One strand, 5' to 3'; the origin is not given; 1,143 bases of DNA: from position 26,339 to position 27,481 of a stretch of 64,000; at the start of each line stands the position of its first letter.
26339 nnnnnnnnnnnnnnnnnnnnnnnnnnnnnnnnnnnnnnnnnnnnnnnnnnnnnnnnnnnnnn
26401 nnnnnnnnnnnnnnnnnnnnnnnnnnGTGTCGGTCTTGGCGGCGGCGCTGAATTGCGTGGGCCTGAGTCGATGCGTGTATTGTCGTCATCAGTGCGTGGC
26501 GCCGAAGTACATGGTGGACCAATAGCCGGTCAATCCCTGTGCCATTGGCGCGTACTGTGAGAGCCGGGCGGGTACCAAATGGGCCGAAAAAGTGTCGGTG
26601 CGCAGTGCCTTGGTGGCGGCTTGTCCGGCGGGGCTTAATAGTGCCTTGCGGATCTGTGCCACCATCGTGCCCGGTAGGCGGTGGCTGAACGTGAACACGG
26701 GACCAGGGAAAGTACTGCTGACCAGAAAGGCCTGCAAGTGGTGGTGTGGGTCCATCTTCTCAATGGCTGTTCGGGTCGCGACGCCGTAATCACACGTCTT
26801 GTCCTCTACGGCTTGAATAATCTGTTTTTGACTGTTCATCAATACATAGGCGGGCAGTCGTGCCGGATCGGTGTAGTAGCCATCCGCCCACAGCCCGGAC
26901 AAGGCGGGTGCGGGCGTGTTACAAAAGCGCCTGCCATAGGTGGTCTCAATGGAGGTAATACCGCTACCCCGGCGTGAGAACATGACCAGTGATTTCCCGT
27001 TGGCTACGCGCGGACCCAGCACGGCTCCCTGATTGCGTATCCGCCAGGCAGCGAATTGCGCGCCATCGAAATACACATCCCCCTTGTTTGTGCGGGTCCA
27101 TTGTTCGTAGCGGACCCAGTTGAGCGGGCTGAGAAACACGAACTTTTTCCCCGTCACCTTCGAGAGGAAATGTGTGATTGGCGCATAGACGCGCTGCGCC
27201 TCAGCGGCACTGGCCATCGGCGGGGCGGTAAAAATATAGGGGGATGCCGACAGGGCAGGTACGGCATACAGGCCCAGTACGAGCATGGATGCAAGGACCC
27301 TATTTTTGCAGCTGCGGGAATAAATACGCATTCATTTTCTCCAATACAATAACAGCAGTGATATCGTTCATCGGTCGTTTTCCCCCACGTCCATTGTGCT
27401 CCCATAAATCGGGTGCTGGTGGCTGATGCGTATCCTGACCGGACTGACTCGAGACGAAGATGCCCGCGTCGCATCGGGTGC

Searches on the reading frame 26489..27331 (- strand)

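Call 44: search_protein_families(library=pfam, proteins=[window:26489-27331:-], max_evalue=0.00001)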
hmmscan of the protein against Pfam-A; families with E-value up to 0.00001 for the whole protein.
window:26489-27331:- (280 aa): 1 family
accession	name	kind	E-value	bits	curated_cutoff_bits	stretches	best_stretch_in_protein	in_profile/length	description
PF12974.12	Phosphonate-bd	-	2.1e-16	60.5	27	1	34-249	1-235/242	ABC transporter, phosphonate, periplasmic substrate-binding protein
